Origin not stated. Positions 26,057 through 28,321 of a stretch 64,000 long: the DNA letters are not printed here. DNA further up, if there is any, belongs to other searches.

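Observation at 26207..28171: A PAS-cyclase has both metal-binding Asp residues but not the N/R pair, so it may pair with the degenerate receptor cyclase ~18 kb away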

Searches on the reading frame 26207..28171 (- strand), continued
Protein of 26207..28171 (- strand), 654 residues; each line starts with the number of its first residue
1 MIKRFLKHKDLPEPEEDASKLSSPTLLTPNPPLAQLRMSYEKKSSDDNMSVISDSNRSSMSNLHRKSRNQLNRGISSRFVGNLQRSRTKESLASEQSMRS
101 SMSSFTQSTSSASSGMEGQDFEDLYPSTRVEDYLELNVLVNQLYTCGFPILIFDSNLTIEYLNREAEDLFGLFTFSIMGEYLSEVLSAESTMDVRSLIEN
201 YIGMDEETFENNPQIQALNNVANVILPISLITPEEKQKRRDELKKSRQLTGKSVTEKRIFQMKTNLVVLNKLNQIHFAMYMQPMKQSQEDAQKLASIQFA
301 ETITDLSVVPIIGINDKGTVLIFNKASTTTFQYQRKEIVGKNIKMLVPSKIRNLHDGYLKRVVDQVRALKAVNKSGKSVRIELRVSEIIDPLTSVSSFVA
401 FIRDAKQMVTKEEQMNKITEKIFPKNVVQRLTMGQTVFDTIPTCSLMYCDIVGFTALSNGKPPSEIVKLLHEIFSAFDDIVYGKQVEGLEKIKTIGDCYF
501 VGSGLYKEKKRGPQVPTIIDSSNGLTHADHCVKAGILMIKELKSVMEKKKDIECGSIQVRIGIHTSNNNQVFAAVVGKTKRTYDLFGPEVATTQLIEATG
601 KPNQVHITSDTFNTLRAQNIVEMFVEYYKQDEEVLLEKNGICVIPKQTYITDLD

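Call 8: find_homologous_proteins(query=window:26210-28171:-, max_evalue=0.00001)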
Query seq(654 aa) (654 aa): 794 proteins with E <= 0.00001 among 8000 candidates; the best 120 are listed.
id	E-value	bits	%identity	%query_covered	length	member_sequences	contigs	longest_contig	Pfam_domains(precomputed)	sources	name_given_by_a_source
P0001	0.0e+0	1433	100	100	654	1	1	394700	PF13426.14,PF08448.17,PF00211.26,PF00989.32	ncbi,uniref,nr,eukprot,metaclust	ncbi:predicted protein [Naegleria gruberi]|uniref:Predicted protein n=1 Tax=Naegleria gruberi TaxID=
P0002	1.4e-173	597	48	92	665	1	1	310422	PF13426.14,PF08448.17,PF00211.26,PF00989.32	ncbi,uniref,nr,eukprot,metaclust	ncbi:predicted protein [Naegleria gruberi]|uniref:Predicted protein n=1 Tax=Naegleria gruberi TaxID=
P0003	1.3e-142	494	45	91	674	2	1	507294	PF13426.14,PF08448.17,PF00211.26,PF00989.32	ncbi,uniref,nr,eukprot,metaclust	ncbi:predicted protein [Naegleria gruberi]|uniref:Predicted protein n=1 Tax=Naegleria gruberi TaxID=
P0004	2.7e-142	493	43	80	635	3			PF13426.14,PF13188.14,PF08448.17,PF00211.26,PF00989.32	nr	nr:unnamed protein product [Naegleria fowleri]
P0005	1.3e-141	491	47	81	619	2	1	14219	PF13426.14,PF00211.26,PF00989.32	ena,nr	nr:unnamed protein product [Naegleria fowleri]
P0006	2.4e-129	451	45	81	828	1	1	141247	PF13426.14,PF24820.2,PF08448.17,PF00211.26,PF00989.32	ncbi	ncbi:hypothetical protein ABK040_010740 [Willaertia magna]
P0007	8.0e-128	446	41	89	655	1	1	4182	PF13426.14,PF08448.17,PF00211.26,PF00989.32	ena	-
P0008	4.6e-124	433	42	80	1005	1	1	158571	PF13426.14,PF13188.14,PF08448.17,PF00211.26,PF00989.32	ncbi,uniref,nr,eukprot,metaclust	ncbi:predicted protein [Naegleria gruberi]|uniref:Predicted protein n=1 Tax=Naegleria gruberi TaxID=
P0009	8.2e-116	406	40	89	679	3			PF13426.14,PF00211.26,PF00989.32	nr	nr:unnamed protein product [Naegleria fowleri]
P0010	6.7e-111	390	39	89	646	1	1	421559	PF13426.14,PF00211.26,PF00989.32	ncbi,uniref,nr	ncbi:hypothetical protein C9374_009276 [Naegleria lovaniensis]|uniref:Uncharacterized protein n=1 Ta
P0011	1.2e-109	386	39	88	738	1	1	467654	PF13426.14,PF00211.26,PF00989.32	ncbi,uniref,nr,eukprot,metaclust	ncbi:predicted protein [Naegleria gruberi]|uniref:Predicted protein n=1 Tax=Naegleria gruberi TaxID=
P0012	1.0e-45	174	33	53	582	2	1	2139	PF13426.14,PF00211.26,PF00989.32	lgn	-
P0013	8.8e-30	122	35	27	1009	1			PF16214.10,PF06327.20,PF00211.26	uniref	uniref:Adenylate cyclase type 2 n=1 Tax=Callorhinchus milii TaxID=7868 RepID=A0A4W3I4U6_CALMI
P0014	1.1e-29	122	37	27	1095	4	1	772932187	PF16214.10,PF06327.20,PF00211.26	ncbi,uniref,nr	ncbi:adenylate cyclase type 2 [Microcaecilia unicolor]|uniref:adenylate cyclase n=1 Tax=Microcaecili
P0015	5.0e-29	119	37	27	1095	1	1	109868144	PF16214.10,PF06327.20,PF00211.26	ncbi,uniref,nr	ncbi:adenylate cyclase type 2 [Spea bombifrons]|uniref:adenylate cyclase type 2 n=1 Tax=Spea bombifr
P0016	5.2e-29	119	37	27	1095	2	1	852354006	PF16214.10,PF06327.20,PF00211.26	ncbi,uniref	ncbi:adenylate cyclase type 2 [Pseudophryne corroboree]|uniref:adenylate cyclase type 2 n=1 Tax=Pseu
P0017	5.5e-29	119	37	27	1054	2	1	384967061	PF16214.10,PF06327.20,PF00211.26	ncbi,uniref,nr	ncbi:adenylate cyclase type 2 isoform X2 [Hyla sarda]|uniref:adenylate cyclase type 2 isoform X2 n=1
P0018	8.5e-29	119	37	27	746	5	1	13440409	PF16214.10,PF06327.20,PF00211.26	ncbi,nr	ncbi:adenylate cyclase type 2 [Turdus rufiventris]|nr:adenylate cyclase type 2 [Turdus rufiventris]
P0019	9.2e-29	118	37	26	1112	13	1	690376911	PF16214.10,PF06327.20,PF00211.26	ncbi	ncbi:adenylate cyclase type 7 isoform 3-T3 [Sarcophilus harrisii]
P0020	1.0e-28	118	37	27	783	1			PF16214.10,PF06327.20,PF00211.26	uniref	uniref:Adenylate cyclase type 4 n=1 Tax=Chrysemys picta bellii TaxID=8478 RepID=A0A8C3FJ58_CHRPI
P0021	1.1e-28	118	37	26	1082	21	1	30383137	PF16214.10,PF06327.20,PF00211.26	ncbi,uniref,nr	ncbi:adenylate cyclase type 7 isoform X2 [Ochotona curzoniae]|uniref:adenylate cyclase type 7 isofor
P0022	1.2e-28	118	35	27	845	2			PF16214.10,PF06327.20,PF00211.26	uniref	uniref:Adenylate cyclase type 4 n=1 Tax=Callorhinchus milii TaxID=7868 RepID=A0A4W3HLD8_CALMI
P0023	1.4e-28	118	37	27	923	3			PF16214.10,PF06327.20,PF00211.26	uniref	uniref:Adenylate cyclase type 4 n=1 Tax=Chrysolophus pictus TaxID=9089 RepID=A0A8C3M189_CHRPC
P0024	1.7e-28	118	37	27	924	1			PF16214.10,PF06327.20,PF00211.26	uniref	uniref:Adenylate cyclase type 2 n=1 Tax=Chrysemys picta bellii TaxID=8478 RepID=A0A8C3FJC1_CHRPI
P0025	2.0e-28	117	37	27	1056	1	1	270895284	PF16214.10,PF06327.20,PF00211.26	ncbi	ncbi:adenylate cyclase type 2 [Eretmochelys imbricata]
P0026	2.0e-28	117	37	27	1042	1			PF16214.10,PF06327.20,PF00211.26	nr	nr:adenylate cyclase type 2 isoform X2 [Chelonoidis abingdonii]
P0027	2.0e-28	117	37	27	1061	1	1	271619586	PF16214.10,PF06327.20,PF00211.26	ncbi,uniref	ncbi:adenylate cyclase type 2 isoform X2 [Lepidochelys kempii]|uniref:adenylate cyclase type 2 isofo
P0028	2.0e-28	117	37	27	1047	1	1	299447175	PF16214.10,PF06327.20,PF00211.26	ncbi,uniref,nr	ncbi:adenylate cyclase type 2 isoform X2 [Gopherus evgoodei]|uniref:adenylate cyclase type 2 isoform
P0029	2.1e-28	117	37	27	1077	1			PF16214.10,PF06327.20,PF00211.26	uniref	uniref:Adenylate cyclase type 2 n=1 Tax=Terrapene triunguis TaxID=2587831 RepID=A0A674I7U8_9SAUR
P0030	2.2e-28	117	37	27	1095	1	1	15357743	PF16214.10,PF06327.20,PF00211.26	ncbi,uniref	ncbi:adenylate cyclase type 2 [Emydura macquarii macquarii]|uniref:adenylate cyclase type 2 n=1 Tax=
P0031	2.2e-28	117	37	27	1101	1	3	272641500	PF16214.10,PF06327.20,PF00211.26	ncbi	ncbi:unnamed protein product [Lepidochelys olivacea]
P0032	2.2e-28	117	37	27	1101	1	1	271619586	PF16214.10,PF06327.20,PF00211.26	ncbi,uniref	ncbi:adenylate cyclase type 2 isoform X1 [Lepidochelys kempii]|uniref:adenylate cyclase type 2 isofo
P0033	2.4e-28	117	37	27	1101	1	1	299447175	PF16214.10,PF06327.20,PF00211.26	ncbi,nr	ncbi:adenylate cyclase type 2 isoform X1 [Gopherus evgoodei]|nr:adenylate cyclase type 2 isoform X1 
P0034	2.4e-28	117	37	27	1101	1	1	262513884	PF16214.10,PF06327.20,PF00211.26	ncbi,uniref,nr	ncbi:adenylate cyclase type 2 isoform X1 [Chelonia mydas]|uniref:adenylate cyclase type 2 isoform X1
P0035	2.5e-28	117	37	27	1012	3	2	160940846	PF16214.10,PF06327.20,PF00211.26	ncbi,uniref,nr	ncbi:adenylate cyclase type 2 isoform X2 [Ammospiza caudacuta]|uniref:adenylate cyclase type 2 isofo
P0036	2.9e-28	117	37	27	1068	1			PF16214.10,PF06327.20,PF00211.26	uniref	uniref:adenylate cyclase n=1 Tax=Amazona collaria TaxID=241587 RepID=A0A8B9J179_9PSIT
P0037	3.1e-28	117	35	27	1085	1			PF16214.10,PF06327.20,PF00211.26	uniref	uniref:Adenylate cyclase type 2 n=1 Tax=Callorhinchus milii TaxID=7868 RepID=A0A4W3I4W5_CALMI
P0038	3.7e-28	116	36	27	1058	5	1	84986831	PF16214.10,PF06327.20,PF00211.26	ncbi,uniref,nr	ncbi:adenylate cyclase type 7 isoform X1 [Hemiscyllium ocellatum]|uniref:adenylate cyclase type 7 is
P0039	4.1e-28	116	37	27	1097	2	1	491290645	PF16214.10,PF06327.20,PF00211.26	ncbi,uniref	ncbi:adenylate cyclase type 2 isoform X2 [Ascaphus truei]|uniref:adenylate cyclase type 2 isoform X2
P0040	5.2e-28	116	36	27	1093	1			PF16214.10,PF06327.20,PF00211.26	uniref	uniref:adenylate cyclase type 2b n=1 Tax=Pristiophorus japonicus TaxID=55135 RepID=UPI00398F7819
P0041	5.5e-28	116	37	27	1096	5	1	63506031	PF16214.10,PF06327.20,PF00211.26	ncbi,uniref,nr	ncbi:adenylate cyclase type 7 isoform X2 [Ornithorhynchus anatinus]|uniref:adenylate cyclase type 7 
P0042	6.4e-28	116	36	27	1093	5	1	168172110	PF16214.10,PF06327.20,PF00211.26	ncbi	ncbi:adenylate cyclase type 2b [Mustelus asterias]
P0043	6.6e-28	116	36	27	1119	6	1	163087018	PF16214.10,PF06327.20,PF00211.26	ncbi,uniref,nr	ncbi:adenylate cyclase type 2-like isoform X2 [Stegostoma tigrinum]|uniref:adenylate cyclase type 2-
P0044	6.8e-28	116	36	27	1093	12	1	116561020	PF16214.10,PF06327.20,PF00211.26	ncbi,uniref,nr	ncbi:adenylate cyclase type 2-like [Pristis pectinata]|uniref:adenylate cyclase type 2-like n=1 Tax=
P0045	7.7e-28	115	36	27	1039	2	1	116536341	PF16214.10,PF06327.20,PF00211.26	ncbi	ncbi:adenylate cyclase type 2b isoform X2 [Rhinoraja longicauda]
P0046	9.7e-28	115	37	27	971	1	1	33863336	PF16214.10,PF06327.20,PF00211.26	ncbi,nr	ncbi:adenylate cyclase type 2 isoform X2 [Ornithorhynchus anatinus]|nr:adenylate cyclase type 2 isof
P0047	1.1e-27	115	36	27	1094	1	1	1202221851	PF16214.10,PF06327.20,PF00211.26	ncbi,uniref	ncbi:adenylate cyclase type 2 [Pleurodeles waltl]|uniref:adenylate cyclase type 2 n=1 Tax=Pleurodele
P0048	1.2e-27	115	37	27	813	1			PF16214.10,PF06327.20,PF00211.26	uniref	uniref:Adenylate cyclase type 4 n=1 Tax=Salvator merianae TaxID=96440 RepID=A0A8D0CBM4_SALMN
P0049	1.2e-27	115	36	26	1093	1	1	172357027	PF16214.10,PF06327.20,PF00211.26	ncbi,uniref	ncbi:adenylate cyclase type 2-like [Heptranchias perlo]|uniref:adenylate cyclase type 2-like n=1 Tax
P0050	1.3e-27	115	37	27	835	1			PF16214.10,PF06327.20,PF00211.26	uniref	uniref:Adenylate cyclase type 4 n=1 Tax=Salvator merianae TaxID=96440 RepID=A0A8D0CDE0_SALMN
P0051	1.3e-27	115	37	27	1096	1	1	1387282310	PF16214.10,PF06327.20,PF00211.26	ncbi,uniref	ncbi:adenylate cyclase type 2 [Ambystoma mexicanum]|uniref:adenylate cyclase type 2 n=1 Tax=Ambystom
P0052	1.7e-27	114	37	27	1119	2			PF16214.10,PF06327.20,PF00211.26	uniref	uniref:adenylate cyclase n=1 Tax=Pogona vitticeps TaxID=103695 RepID=A0ABM5GA77_9SAUR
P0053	1.8e-27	114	36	26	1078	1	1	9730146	PF16214.10,PF06327.20,PF00211.26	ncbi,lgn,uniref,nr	ncbi:adenylate cyclase type 7 isoform X1 [Pteropus medius]|uniref:adenylate cyclase type 7 isoform X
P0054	1.8e-27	114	36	27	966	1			PF16214.10,PF06327.20,PF00211.26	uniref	uniref:Adenylate cyclase type 2 n=1 Tax=Nomascus leucogenys TaxID=61853 RepID=G1RL77_NOMLE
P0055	2.1e-27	114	36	27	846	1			PF06327.20,PF00211.26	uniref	uniref:Adenylate cyclase type 2 n=1 Tax=Cebus imitator TaxID=2715852 RepID=A0A2K5QY86_CEBIM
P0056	2.2e-27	114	36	27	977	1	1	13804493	PF16214.10,PF06327.20,PF00211.26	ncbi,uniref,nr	ncbi:adenylate cyclase type 2 [Trichechus manatus latirostris]|uniref:adenylate cyclase n=1 Tax=Tric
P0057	2.3e-27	114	37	27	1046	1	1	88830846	PF16214.10,PF06327.20,PF00211.26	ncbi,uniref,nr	ncbi:adenylate cyclase type 2 isoform X3 [Zootoca vivipara]|uniref:adenylate cyclase type 2 isoform 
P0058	2.3e-27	114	37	27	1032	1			PF16214.10,PF06327.20,PF00211.26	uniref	uniref:Adenylate cyclase type 2 n=1 Tax=Erpetoichthys calabaricus TaxID=27687 RepID=A0A8C4SJA5_ERPCA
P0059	2.4e-27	114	37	27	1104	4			PF16214.10,PF06327.20,PF00211.26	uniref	uniref:Adenylate cyclase type 2 n=1 Tax=Salvator merianae TaxID=96440 RepID=A0A8D0CGT0_SALMN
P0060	2.4e-27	114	30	27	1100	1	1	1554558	PF00211.26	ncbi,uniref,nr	ncbi:Adenylate cyclase type 9 [Habropoda laboriosa]|uniref:Adenylate cyclase type 9 n=1 Tax=Habropod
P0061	2.6e-27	114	36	26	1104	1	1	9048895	PF16214.10,PF06327.20,PF00211.26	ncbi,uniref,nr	ncbi:adenylate cyclase type 7 [Pteropus alecto]|uniref:adenylate cyclase type 7 n=1 Tax=Pteropus ale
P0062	2.7e-27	114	37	27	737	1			PF16214.10,PF06327.20,PF00211.26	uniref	uniref:Adenylate cyclase type 4 n=1 Tax=Naja naja TaxID=35670 RepID=A0A8C6XZI7_NAJNA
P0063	2.8e-27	114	36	27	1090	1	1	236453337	PF16214.10,PF06327.20,PF00211.26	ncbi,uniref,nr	ncbi:adenylate cyclase type 2 isoform X2 [Manis pentadactyla]|uniref:adenylate cyclase type 2 isofor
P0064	2.8e-27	114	37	27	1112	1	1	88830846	PF16214.10,PF06327.20,PF00211.26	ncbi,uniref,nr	ncbi:adenylate cyclase type 2 isoform X1 [Zootoca vivipara]|uniref:adenylate cyclase type 2 isoform 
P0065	3.1e-27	113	36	27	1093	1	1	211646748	PF16214.10,PF06327.20,PF00211.26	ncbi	ncbi:adenylate cyclase type 2b [Cetorhinus maximus]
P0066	3.2e-27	113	37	27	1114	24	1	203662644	PF16214.10,PF06327.20,PF00211.26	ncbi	ncbi:adenylate cyclase type 2 [Liasis olivaceus]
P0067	3.5e-27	113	36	27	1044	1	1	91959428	PF16214.10,PF06327.20,PF00211.26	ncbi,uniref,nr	ncbi:adenylate cyclase type 2 isoform X9 [Pipistrellus kuhlii]|uniref:adenylate cyclase type 2 isofo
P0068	3.6e-27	113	36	27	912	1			PF16214.10,PF06327.20,PF00211.26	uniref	uniref:Adenylate cyclase type 2 n=1 Tax=Jaculus jaculus TaxID=51337 RepID=A0A8C5LD77_JACJA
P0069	3.7e-27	113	37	27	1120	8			PF16214.10,PF06327.20,PF00211.26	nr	nr:adenylate cyclase type 2 [Anolis sagrei ordinatus]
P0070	3.7e-27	113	36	27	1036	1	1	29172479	PF16214.10,PF06327.20,PF00211.26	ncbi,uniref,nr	ncbi:adenylate cyclase type 2 isoform X2 [Heterocephalus glaber]|uniref:adenylate cyclase n=1 Tax=He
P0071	3.9e-27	113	36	27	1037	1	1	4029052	PF16214.10,PF06327.20,PF00211.26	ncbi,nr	ncbi:adenylate cyclase type 2 isoform X1 [Nannospalax galili]|nr:adenylate cyclase type 2 isoform X1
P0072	3.9e-27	113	36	27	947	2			PF16214.10,PF06327.20,PF00211.26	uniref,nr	uniref:adenylate cyclase type 2 isoform X2 n=1 Tax=Myodes glareolus TaxID=447135 RepID=UPI0020229985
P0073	4.0e-27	113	36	27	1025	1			PF16214.10,PF06327.20,PF00211.26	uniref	uniref:Adenylate cyclase type 2 n=1 Tax=Macaca fascicularis TaxID=9541 RepID=A0A7N9D6V5_MACFA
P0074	4.0e-27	113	36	27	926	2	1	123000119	PF16214.10,PF06327.20,PF00211.26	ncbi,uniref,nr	ncbi:adenylate cyclase type 2 isoform X3 [Herpailurus yagouaroundi]|uniref:adenylate cyclase type 2 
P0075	4.1e-27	113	36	27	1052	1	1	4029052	PF16214.10,PF06327.20,PF00211.26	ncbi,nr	ncbi:adenylate cyclase type 2 isoform X2 [Nannospalax galili]|nr:adenylate cyclase type 2 isoform X2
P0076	4.1e-27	113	36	27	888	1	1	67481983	PF06327.20,PF00211.26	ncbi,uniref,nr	ncbi:hypothetical protein FD755_018636 [Muntiacus reevesi]|uniref:Adenylate cyclase type 2 n=1 Tax=M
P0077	4.1e-27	113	36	27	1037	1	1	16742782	PF16214.10,PF06327.20,PF00211.26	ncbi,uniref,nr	ncbi:PREDICTED: adenylate cyclase type 2 isoform X3 [Cercocebus atys]|uniref:adenylate cyclase type 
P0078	4.2e-27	113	36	27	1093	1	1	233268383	PF16214.10,PF06327.20,PF00211.26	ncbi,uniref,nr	ncbi:adenylate cyclase type 2-like [Carcharodon carcharias]|uniref:adenylate cyclase type 2-like n=1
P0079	4.5e-27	113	36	27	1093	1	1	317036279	PF16214.10,PF06327.20,PF00211.26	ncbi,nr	ncbi:adenylate cyclase type 2 [Neovison vison]|nr:adenylate cyclase type 2 [Neogale vison]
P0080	4.6e-27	113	36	27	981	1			PF16214.10,PF06327.20,PF00211.26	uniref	uniref:Adenylate cyclase type 2 n=1 Tax=Jaculus jaculus TaxID=51337 RepID=A0A8C5LBJ0_JACJA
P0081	4.7e-27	113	35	27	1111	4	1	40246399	PF16214.10,PF06327.20,PF00211.26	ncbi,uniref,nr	ncbi:adenylate cyclase type 2-like isoform X1 [Megalops cyprinoides]|uniref:adenylate cyclase type 2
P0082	4.8e-27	113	36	27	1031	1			PF16214.10,PF06327.20,PF00211.26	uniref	uniref:Adenylate cyclase type 2 n=1 Tax=Equus asinus TaxID=9793 RepID=A0A9L0I576_EQUAS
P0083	4.8e-27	113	36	27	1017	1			PF16214.10,PF06327.20,PF00211.26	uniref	uniref:Adenylate cyclase type 2 n=2 Tax=Felinae TaxID=338152 RepID=A0ABI7YHZ1_FELCA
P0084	4.8e-27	113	36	27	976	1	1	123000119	PF16214.10,PF06327.20,PF00211.26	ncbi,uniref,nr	ncbi:adenylate cyclase type 2 isoform X1 [Herpailurus yagouaroundi]|uniref:adenylate cyclase type 2 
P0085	4.8e-27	113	36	27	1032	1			PF16214.10,PF06327.20,PF00211.26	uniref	uniref:adenylate cyclase n=1 Tax=Sus scrofa TaxID=9823 RepID=A0A8D1RLW7_PIG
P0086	4.9e-27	113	36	27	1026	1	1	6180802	PF16214.10,PF06327.20,PF00211.26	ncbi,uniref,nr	ncbi:adenylate cyclase type 2 [Tupaia chinensis]|uniref:adenylate cyclase type 2 n=1 Tax=Tupaia chin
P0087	5.1e-27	113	36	27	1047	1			PF16214.10,PF06327.20,PF00211.26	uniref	uniref:adenylate cyclase n=1 Tax=Sus scrofa TaxID=9823 RepID=A0A8D1EAC0_PIG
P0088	5.2e-27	113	36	27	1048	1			PF16214.10,PF06327.20,PF00211.26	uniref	uniref:adenylate cyclase n=1 Tax=Sus scrofa TaxID=9823 RepID=A0A8D1RQU3_PIG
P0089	5.2e-27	113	36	27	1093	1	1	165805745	PF16214.10,PF06327.20,PF00211.26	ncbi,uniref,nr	ncbi:adenylate cyclase type 2 [Lutra lutra]|uniref:adenylate cyclase type 2 n=1 Tax=Lutra lutra TaxI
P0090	5.2e-27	113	36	27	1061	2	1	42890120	PF16214.10,PF06327.20,PF00211.26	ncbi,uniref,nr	ncbi:adenylate cyclase type 2 isoform X2 [Phodopus roborovskii]|uniref:adenylate cyclase type 2 isof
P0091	5.3e-27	113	36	27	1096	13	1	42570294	PF16214.10,PF06327.20,PF00211.26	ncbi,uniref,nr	ncbi:adenylate cyclase type 2 isoform X2 [Sturnira hondurensis]|uniref:adenylate cyclase type 2 isof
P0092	5.6e-27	113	36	27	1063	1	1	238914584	PF16214.10,PF06327.20,PF00211.26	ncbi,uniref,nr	ncbi:adenylate cyclase type 2 isoform X2 [Panthera leo]|uniref:adenylate cyclase type 2 isoform X2 n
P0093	5.6e-27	113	35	27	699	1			PF16214.10,PF00211.26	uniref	uniref:Adenylate cyclase type 7 n=1 Tax=Oreochromis niloticus TaxID=8128 RepID=A0A669CCF9_ORENI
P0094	5.8e-27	113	36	27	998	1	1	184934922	PF16214.10,PF06327.20,PF00211.26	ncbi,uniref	ncbi:adenylate cyclase type 2 isoform X3 [Kogia breviceps]|uniref:adenylate cyclase type 2 isoform X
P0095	5.8e-27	113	36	27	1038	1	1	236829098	PF16214.10,PF06327.20,PF00211.26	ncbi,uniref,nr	ncbi:adenylate cyclase type 2 [Puma concolor]|uniref:adenylate cyclase n=1 Tax=Puma concolor TaxID=9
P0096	5.9e-27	113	36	27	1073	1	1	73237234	PF16214.10,PF06327.20,PF00211.26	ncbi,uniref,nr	ncbi:adenylate cyclase type 2 [Fukomys damarensis]|uniref:adenylate cyclase type 2 n=1 Tax=Fukomys d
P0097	6.0e-27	113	36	27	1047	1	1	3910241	PF16214.10,PF06327.20,PF00211.26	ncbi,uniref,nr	ncbi:low quality protein: adenylate cyclase [Lynx pardinus]|uniref:adenylate cyclase n=1 Tax=Lynx pa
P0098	6.0e-27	112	36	27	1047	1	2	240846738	PF16214.10,PF06327.20,PF00211.26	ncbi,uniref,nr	ncbi:adenylate cyclase type 2 isoform X2 [Prionailurus bengalensis]|uniref:Adenylate cyclase type 2 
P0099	6.0e-27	112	36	27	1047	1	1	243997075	PF16214.10,PF06327.20,PF00211.26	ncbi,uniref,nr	ncbi:adenylate cyclase type 2 isoform X3 [Neofelis nebulosa]|uniref:adenylate cyclase type 2 isoform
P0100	6.0e-27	112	36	27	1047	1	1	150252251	PF16214.10,PF06327.20,PF00211.26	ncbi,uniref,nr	ncbi:adenylate cyclase type 2 isoform X2 [Panthera pardus]|uniref:adenylate cyclase n=1 Tax=Panthera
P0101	6.1e-27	112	36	27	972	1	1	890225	PF16214.10,PF06327.20,PF00211.26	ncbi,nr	ncbi:PREDICTED: adenylate cyclase type 2 isoform X2 [Lipotes vexillifer]|nr:PREDICTED: adenylate cyc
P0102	6.2e-27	112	36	27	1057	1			PF16214.10,PF06327.20,PF00211.26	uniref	uniref:Adenylate cyclase type 2 n=1 Tax=Felis catus TaxID=9685 RepID=A0ABI7YIY6_FELCA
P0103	6.5e-27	112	36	27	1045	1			PF16214.10,PF06327.20,PF00211.26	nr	nr:adenylate cyclase type 2 isoform X6 [Gorilla gorilla gorilla]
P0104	6.5e-27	112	36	27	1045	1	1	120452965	PF16214.10,PF06327.20,PF00211.26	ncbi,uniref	ncbi:adenylate cyclase type 2 isoform X6 [Gorilla gorilla gorilla]|uniref:adenylate cyclase type 2 i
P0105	6.5e-27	112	36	27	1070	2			PF16214.10,PF06327.20,PF00211.26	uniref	uniref:Adenylate cyclase type 2 n=1 Tax=Felis catus TaxID=9685 RepID=A0ABI7YKG3_FELCA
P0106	6.5e-27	112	36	27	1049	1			PF16214.10,PF06327.20,PF00211.26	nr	nr:adenylate cyclase type 2 isoform X5 [Gorilla gorilla gorilla]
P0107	6.5e-27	112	36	27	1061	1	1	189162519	PF16214.10,PF06327.20,PF00211.26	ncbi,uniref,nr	ncbi:adenylate cyclase type 2 isoform X2 [Meriones unguiculatus]|uniref:adenylate cyclase type 2 iso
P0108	6.8e-27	112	36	27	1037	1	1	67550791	PF16214.10,PF06327.20,PF00211.26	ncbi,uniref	ncbi:adenylate cyclase type 2 isoform X3 [Odocoileus virginianus]|uniref:adenylate cyclase n=1 Tax=O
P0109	6.8e-27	112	36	27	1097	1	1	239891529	PF16214.10,PF06327.20,PF00211.26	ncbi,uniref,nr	ncbi:adenylate cyclase type 2 [Lynx rufus]|uniref:adenylate cyclase type 2 n=1 Tax=Lynx rufus TaxID=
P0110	6.9e-27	112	36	27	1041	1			PF16214.10,PF06327.20,PF00211.26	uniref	uniref:Adenylate cyclase type 2 n=1 Tax=Bos indicus x Bos taurus TaxID=30522 RepID=A0A4W2CYM8_BOBOX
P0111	6.9e-27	112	36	27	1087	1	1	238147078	PF16214.10,PF06327.20,PF00211.26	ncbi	ncbi:adenylate cyclase type 2 isoform X1 [Prionailurus iriomotensis]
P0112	7.0e-27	112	36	27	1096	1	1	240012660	PF16214.10,PF06327.20,PF00211.26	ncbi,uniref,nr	ncbi:LOW QUALITY PROTEIN: adenylate cyclase type 2 [Lynx canadensis]|uniref:LOW QUALITY PROTEIN: ade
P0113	7.0e-27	112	36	27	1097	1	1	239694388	PF16214.10,PF06327.20,PF00211.26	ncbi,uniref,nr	ncbi:adenylate cyclase type 2 isoform X1 [Leopardus geoffroyi]|uniref:adenylate cyclase type 2 isofo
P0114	7.0e-27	112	36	27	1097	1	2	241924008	PF16214.10,PF06327.20,PF00211.26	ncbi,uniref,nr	ncbi:adenylate cyclase type 2 isoform X1 [Panthera onca]|uniref:adenylate cyclase type 2 isoform X1 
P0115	7.0e-27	112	36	27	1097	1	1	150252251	PF16214.10,PF06327.20,PF00211.26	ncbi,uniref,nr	ncbi:adenylate cyclase type 2 isoform X1 [Panthera pardus]|uniref:adenylate cyclase n=1 Tax=Panthera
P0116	7.2e-27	112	36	27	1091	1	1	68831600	PF16214.10,PF06327.20,PF00211.26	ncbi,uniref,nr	ncbi:unnamed protein product [Rangifer tarandus platyrhynchus]|uniref:Uncharacterized protein n=2 Ta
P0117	7.4e-27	112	36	27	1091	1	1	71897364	PF16214.10,PF06327.20,PF00211.26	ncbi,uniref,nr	ncbi:adenylate cyclase type 2 [Ovis aries]|uniref:Adenylate cyclase 2 n=1 Tax=Ovis aries TaxID=9940 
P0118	7.5e-27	112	36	27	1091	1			PF16214.10,PF06327.20,PF00211.26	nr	nr:adenylate cyclase type 2 isoform X2 [Gorilla gorilla gorilla]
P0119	7.5e-27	112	36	27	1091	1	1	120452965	PF16214.10,PF06327.20,PF00211.26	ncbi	ncbi:adenylate cyclase type 2 isoform X2 [Gorilla gorilla gorilla]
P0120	7.8e-27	112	36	27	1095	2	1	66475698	PF16214.10,PF06327.20,PF00211.26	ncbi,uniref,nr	ncbi:adenylate cyclase type 2 [Acomys russatus]|uniref:adenylate cyclase type 2 n=1 Tax=Acomys russa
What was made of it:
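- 26207..28171 (-): PAS-cyclase CDS. Single exon, 654 aa, identical to P0001 (N. gruberi predicted protein). 100% identity and coverage to the NCBI protein (call 8).
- Checked: The ORF at 26207-28171 lies on the minus strand, is 654 aa, and is identical to an NCBI 'predicted protein [Naegleria gruberi]' (call 8).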
